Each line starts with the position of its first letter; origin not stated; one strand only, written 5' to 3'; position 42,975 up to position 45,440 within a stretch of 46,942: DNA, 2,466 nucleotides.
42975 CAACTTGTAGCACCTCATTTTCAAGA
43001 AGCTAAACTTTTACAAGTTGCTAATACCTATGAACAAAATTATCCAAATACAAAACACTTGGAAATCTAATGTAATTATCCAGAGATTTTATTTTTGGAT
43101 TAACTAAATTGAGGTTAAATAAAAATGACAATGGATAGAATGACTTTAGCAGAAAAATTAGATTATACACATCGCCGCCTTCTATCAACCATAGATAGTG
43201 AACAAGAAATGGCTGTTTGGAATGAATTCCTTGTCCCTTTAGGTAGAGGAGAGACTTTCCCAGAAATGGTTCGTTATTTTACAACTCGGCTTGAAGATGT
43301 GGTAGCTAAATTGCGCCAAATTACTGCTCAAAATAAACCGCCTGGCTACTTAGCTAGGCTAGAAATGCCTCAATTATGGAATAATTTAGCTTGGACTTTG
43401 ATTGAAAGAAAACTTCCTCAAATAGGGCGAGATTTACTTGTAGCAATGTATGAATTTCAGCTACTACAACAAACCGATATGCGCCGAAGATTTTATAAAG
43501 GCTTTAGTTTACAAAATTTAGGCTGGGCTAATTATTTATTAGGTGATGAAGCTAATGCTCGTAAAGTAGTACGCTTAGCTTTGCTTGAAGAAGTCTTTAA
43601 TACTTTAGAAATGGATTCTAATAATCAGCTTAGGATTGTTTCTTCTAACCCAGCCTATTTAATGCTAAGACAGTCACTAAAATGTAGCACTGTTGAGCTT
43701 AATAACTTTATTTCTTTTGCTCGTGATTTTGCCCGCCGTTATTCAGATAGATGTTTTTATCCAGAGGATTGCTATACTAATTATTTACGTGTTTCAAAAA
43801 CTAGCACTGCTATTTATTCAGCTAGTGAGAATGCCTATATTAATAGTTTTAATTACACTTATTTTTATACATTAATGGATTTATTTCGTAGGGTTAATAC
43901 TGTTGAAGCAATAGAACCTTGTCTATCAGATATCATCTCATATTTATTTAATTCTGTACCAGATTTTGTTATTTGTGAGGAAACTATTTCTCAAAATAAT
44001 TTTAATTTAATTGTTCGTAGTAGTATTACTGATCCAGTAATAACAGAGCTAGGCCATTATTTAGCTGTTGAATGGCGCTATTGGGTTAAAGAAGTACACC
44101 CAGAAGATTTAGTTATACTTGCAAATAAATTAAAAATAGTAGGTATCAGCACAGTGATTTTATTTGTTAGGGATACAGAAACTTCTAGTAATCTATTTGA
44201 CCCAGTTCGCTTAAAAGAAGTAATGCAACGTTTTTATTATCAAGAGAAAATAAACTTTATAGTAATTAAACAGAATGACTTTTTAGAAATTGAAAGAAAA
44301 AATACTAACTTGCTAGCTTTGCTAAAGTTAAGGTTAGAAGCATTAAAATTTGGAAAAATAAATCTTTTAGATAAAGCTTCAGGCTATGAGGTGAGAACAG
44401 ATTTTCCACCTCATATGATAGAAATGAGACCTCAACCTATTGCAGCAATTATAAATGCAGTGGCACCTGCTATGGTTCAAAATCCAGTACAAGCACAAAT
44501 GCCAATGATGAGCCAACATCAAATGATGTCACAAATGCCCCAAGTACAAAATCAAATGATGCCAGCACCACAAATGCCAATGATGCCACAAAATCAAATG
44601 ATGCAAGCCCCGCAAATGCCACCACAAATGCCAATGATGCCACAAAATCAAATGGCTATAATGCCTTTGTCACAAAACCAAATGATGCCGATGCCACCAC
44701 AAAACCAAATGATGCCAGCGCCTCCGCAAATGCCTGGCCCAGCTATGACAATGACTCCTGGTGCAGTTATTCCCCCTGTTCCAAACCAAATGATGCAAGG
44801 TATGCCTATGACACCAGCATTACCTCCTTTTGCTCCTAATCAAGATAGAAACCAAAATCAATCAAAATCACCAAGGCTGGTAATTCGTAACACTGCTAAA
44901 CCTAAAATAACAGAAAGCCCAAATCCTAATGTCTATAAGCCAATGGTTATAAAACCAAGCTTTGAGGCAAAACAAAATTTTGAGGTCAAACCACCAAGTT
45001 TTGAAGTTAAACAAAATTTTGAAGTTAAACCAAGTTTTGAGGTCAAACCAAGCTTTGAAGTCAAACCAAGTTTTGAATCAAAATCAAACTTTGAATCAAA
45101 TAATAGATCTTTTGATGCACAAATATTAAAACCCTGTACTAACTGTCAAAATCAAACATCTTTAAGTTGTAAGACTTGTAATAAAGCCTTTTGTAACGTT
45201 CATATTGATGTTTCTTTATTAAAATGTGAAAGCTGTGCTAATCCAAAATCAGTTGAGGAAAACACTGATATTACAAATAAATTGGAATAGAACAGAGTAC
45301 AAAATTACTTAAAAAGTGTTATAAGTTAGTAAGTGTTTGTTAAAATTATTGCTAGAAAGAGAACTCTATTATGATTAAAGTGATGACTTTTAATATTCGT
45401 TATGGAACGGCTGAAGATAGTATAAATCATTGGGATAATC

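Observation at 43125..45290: Eukaryote-flavoured protein: Q/M/P-rich prion-like tract, (SFEVKP)n repeats and a C-terminal treble-clef/cross-brace-like zinc finger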

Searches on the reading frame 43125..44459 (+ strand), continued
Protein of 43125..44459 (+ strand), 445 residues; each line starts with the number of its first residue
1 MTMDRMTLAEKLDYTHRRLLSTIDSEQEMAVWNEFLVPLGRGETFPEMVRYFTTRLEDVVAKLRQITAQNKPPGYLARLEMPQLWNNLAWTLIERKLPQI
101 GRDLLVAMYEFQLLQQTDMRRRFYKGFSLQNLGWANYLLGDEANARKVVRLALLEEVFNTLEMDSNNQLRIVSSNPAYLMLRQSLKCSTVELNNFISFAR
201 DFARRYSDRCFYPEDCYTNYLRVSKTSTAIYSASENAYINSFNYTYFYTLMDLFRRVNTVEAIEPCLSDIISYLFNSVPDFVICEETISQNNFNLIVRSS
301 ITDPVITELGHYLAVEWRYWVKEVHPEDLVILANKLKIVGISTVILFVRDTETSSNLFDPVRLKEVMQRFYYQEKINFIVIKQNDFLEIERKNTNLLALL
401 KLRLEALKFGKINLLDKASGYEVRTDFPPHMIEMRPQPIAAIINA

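Call 68: list_cluster_members(proteins=[P0013, P0014, P0015, P0017, P0019, P0020, P0025, P0010, P0001, P0035])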
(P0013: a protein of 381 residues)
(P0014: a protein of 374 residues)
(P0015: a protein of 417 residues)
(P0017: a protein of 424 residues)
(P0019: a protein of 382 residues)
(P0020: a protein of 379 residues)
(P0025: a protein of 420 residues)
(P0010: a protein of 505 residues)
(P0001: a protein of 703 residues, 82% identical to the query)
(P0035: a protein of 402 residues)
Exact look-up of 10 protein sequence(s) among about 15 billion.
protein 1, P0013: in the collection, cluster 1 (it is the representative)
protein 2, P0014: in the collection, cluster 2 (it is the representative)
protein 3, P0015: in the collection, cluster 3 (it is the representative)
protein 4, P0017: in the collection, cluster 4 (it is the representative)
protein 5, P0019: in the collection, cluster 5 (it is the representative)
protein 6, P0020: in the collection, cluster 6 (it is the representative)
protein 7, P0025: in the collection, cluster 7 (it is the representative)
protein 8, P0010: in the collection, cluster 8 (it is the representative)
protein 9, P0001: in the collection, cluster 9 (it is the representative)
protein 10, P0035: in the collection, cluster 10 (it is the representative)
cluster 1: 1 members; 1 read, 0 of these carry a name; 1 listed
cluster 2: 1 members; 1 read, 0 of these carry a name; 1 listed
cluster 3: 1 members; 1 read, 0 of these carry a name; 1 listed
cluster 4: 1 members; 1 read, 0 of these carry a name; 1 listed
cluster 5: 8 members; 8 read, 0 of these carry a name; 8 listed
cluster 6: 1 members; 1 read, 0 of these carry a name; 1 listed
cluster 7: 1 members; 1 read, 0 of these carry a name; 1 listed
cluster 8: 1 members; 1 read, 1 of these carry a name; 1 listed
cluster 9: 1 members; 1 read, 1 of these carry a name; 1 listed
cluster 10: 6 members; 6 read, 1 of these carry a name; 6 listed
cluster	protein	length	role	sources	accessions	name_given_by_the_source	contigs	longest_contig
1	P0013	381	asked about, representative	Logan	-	-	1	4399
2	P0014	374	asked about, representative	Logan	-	-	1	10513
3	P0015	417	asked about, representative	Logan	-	-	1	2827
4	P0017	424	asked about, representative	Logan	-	-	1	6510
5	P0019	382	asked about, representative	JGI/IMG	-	-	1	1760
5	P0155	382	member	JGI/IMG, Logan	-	-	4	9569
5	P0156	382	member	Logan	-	-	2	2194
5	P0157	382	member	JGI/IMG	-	-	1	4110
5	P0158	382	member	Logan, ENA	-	-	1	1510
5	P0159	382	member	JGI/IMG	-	-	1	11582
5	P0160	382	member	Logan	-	-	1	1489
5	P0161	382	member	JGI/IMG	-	-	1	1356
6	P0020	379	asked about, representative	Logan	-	-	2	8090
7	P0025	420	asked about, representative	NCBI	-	-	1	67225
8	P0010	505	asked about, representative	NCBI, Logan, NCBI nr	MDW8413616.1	MAG: hypothetical protein RMM17_13160 [Acidobacteriota bacterium] | hypothetical protein [Acidobacteriota bacterium]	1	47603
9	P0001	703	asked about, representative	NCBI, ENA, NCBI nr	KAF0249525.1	MAG: prolamin [bacterium]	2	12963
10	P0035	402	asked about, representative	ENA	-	-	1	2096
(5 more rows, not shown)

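Call 70: find_encoding_contigs(protein=P0025, flank=7000, max_places=1)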
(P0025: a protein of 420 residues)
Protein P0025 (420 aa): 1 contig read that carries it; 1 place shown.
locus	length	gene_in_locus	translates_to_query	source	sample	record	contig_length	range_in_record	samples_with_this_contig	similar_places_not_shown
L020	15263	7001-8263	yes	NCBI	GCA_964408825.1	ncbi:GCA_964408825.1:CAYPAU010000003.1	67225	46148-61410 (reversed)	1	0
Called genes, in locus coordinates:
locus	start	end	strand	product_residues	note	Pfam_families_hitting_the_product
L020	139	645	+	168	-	PF01862:PvlArgDC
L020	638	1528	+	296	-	PF00892:EamA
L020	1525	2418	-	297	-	PF09924:LPG_synthase_C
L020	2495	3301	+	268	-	-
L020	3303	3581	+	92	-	-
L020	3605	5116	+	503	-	PF00512:HisKA, PF02518:HATPase_c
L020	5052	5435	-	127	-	PF00072:Response_reg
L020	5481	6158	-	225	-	PF00106:adh_short, PF08659:KR, PF13561:adh_short_C2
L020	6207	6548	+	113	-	PF18924:DUF5674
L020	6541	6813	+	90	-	-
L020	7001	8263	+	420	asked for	-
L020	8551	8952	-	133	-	-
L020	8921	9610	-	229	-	PF00565:SNase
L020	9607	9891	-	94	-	-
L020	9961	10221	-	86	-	-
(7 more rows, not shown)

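Call 71: find_encoding_contigs(protein=P0014, flank=5000, max_places=1)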
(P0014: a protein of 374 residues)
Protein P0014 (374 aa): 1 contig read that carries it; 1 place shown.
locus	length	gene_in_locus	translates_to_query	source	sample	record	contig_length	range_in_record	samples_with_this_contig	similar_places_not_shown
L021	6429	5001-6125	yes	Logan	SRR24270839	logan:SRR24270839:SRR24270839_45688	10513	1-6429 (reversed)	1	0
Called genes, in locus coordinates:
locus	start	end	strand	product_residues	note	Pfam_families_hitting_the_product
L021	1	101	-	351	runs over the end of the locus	-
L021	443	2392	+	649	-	PF11398:DUF2813 (weak), PF13175:AAA_15, PF13304:AAA_21, PF20469:OLD-like_TOPRIM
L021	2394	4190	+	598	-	PF00580:UvrD-helicase, PF13086:AAA_11 (weak), PF13245:AAA_19, PF13361:UvrD_C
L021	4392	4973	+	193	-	PF00929:RNase_T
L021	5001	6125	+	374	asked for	PF04471:Mrr_cat (weak)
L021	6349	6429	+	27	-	?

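Call 72: search_protein_families(library=padloc, proteins=[P0013, P0014, P0015, P0017, P0025, P0020], max_evalue=0.01)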
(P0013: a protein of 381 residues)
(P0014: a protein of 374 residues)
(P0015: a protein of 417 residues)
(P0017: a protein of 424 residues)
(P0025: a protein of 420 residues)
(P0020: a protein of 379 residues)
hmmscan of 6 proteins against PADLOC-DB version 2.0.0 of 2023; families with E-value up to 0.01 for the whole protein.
P0013 (381 aa): 0 families

P0014 (374 aa): 1 family
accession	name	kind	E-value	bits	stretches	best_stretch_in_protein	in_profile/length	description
PDLC01643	Cas8a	-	0.0041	14.7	1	212-309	80-174/338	CAS-I-A; effector_LS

P0015 (417 aa): 0 families

P0017 (424 aa): 1 family
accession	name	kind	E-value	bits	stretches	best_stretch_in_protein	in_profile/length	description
PDLC04815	PDC-S02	-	1.2e-05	22.8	1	244-385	176-313/346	-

P0025 (420 aa): 0 families

P0020 (379 aa): 0 families

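Call 73: search_protein_families(library=ncbifam, proteins=[P0013, P0014, P0015, P0017, P0025, P0020], max_evalue=0.01)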
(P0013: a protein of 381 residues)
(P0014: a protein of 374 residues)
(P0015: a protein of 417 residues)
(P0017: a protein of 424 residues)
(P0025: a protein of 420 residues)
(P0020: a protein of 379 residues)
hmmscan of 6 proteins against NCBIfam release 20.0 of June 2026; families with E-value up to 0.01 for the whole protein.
P0013 (381 aa): 1 family
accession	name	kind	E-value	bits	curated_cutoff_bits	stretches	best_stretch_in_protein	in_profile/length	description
NF009151.0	PRK12497.1-5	equivalog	0.00018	21.8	124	1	212-259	7-53/126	YraN family protein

P0014 (374 aa): 0 families

P0015 (417 aa): 0 families

P0017 (424 aa): 0 families

P0025 (420 aa): 0 families

P0020 (379 aa): 0 families

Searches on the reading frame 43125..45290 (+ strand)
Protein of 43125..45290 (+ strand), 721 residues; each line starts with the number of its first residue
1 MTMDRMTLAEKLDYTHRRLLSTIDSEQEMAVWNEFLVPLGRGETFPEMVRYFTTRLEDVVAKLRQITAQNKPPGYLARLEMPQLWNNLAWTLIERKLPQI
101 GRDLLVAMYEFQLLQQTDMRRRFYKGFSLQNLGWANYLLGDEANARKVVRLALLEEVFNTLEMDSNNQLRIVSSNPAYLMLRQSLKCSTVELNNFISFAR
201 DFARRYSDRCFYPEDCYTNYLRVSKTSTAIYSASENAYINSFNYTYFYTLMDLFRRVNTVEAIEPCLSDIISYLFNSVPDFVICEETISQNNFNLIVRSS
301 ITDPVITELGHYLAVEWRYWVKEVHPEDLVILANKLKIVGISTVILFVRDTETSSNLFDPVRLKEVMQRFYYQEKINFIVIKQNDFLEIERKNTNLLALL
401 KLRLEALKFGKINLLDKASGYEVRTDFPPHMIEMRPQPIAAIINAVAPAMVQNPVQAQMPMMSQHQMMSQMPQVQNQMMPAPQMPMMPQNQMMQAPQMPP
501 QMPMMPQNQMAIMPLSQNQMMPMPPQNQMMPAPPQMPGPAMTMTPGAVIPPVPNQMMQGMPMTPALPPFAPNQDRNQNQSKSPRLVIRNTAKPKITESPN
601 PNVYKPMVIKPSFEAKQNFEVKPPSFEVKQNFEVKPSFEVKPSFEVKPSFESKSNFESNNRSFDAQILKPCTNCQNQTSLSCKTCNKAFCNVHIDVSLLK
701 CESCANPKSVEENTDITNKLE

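Call 3: search_protein_families(library=pfam, proteins=[window:43125-45290:+], max_evalue=10)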
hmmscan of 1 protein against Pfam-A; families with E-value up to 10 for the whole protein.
window:43125-45290:+ (721 aa): 2 families
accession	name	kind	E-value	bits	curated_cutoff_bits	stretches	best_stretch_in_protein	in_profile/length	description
PF17982.7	C5HCH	-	1.4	9.6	26.3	1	671-696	4-29/50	NSD Cys-His rich domain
PF01428.23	zf-AN1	-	8.6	7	27.9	1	671-694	1-28/40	AN1-like Zinc finger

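Call 4: search_protein_families(library=ncbifam, proteins=[window:43125-45290:+], max_evalue=10)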
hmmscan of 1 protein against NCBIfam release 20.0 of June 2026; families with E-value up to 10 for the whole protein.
window:43125-45290:+ (721 aa): 0 families

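Call 7: search_solved_structures(query=window:43125-45287:+, max_evalue=10)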
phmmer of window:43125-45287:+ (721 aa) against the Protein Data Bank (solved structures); distinct sequences matched with E-value up to 10: 2.
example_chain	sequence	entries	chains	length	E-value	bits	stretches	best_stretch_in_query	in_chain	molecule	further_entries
7vpx_J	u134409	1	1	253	0.61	11.4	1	580-659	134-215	DnaJ homolog subfamily C member 8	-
1mv3_A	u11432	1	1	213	1.7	10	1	536-582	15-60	Myc box dependent interacting protein 1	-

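Call 8: search_protein_families(library=padloc, proteins=[window:43125-45290:+], max_evalue=10)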
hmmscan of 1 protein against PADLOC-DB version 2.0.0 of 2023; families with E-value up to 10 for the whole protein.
window:43125-45290:+ (721 aa): 0 families
